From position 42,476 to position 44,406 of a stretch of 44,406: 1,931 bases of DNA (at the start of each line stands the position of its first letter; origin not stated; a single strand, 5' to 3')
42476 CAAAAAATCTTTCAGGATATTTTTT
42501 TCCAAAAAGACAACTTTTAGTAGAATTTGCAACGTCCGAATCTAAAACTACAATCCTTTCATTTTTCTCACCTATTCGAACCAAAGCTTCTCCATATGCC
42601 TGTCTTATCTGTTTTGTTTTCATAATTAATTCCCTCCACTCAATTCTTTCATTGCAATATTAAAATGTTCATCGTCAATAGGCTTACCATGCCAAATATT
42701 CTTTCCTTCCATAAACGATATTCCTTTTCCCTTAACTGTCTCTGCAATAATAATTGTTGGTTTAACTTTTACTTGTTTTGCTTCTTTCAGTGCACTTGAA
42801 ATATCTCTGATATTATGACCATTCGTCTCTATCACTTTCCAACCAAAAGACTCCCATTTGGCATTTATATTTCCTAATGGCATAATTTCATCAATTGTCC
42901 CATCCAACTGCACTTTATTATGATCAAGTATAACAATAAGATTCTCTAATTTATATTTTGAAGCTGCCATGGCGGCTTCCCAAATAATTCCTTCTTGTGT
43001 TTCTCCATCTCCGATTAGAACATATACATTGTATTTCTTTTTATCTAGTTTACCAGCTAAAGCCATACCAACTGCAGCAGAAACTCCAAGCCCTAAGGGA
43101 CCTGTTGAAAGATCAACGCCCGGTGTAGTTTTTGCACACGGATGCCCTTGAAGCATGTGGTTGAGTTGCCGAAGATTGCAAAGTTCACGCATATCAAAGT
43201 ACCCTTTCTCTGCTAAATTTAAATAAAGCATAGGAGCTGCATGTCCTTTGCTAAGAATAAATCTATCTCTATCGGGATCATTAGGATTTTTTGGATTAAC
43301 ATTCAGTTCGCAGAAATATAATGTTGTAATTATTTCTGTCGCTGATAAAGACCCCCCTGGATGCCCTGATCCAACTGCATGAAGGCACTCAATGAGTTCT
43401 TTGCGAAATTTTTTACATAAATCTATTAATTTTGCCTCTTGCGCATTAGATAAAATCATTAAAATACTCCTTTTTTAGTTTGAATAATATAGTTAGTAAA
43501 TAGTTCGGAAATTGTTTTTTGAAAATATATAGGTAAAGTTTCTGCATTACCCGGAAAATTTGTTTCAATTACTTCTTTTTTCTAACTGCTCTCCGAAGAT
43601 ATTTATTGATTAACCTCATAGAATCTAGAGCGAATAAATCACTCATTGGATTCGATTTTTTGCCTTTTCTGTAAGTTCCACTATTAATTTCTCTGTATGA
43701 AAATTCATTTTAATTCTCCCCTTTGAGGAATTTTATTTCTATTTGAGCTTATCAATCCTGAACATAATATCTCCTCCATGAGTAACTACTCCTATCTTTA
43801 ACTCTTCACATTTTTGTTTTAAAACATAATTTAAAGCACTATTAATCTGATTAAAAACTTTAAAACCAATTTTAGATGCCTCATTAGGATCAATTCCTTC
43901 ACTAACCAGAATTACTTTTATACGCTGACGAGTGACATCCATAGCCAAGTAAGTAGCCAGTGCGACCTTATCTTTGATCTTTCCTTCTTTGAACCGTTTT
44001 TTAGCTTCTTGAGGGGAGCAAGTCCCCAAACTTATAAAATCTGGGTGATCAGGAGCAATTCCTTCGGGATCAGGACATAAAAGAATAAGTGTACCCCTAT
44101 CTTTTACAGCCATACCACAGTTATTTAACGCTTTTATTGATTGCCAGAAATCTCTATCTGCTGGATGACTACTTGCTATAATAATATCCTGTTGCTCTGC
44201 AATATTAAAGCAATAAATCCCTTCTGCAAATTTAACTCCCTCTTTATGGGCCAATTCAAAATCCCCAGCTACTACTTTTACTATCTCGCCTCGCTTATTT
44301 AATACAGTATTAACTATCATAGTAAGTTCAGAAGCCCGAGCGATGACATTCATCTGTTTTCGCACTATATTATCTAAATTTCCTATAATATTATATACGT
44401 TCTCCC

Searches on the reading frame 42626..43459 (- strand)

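Call 33: search_protein_families(library=pfam, proteins=[window:42626-43459:-], max_evalue=0.001)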
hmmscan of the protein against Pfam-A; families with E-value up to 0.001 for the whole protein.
window:42626-43459:- (277 aa): 5 families
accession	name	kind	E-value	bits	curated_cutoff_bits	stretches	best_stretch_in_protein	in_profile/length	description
PF00456.26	Transketolase_N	-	7.9e-63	212.9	22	1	22-269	13-271/334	Transketolase, thiamine diphosphate binding domain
PF13292.11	DXP_synthase_N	-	1.9e-15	57.3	21.2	1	4-188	11-178/274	1-deoxy-D-xylulose-5-phosphate synthase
PF00676.26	E1_dh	-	3.5e-08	33.2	22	1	117-234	98-217/300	Dehydrogenase E1 component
PF02775.26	TPP_enzyme_C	-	1.2e-06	28.8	21.9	1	119-183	27-85/151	Thiamine pyrophosphate enzyme, C-terminal TPP binding domain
PF09364.15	XFP_N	-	0.00079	18.8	23.7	0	104-227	125-247/364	XFP N-terminal domain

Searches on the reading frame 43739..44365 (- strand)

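Call 33: search_protein_families(library=pfam, proteins=[window:43739-44365:-], max_evalue=0.001)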
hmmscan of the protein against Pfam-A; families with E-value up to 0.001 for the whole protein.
window:43739-44365:- (208 aa): 1 family
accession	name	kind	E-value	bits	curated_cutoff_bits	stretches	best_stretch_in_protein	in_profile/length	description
PF21113.2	LarA_C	-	1.6e-06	28.5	25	1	58-198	5-148/152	Lactate racemase C-terminal domain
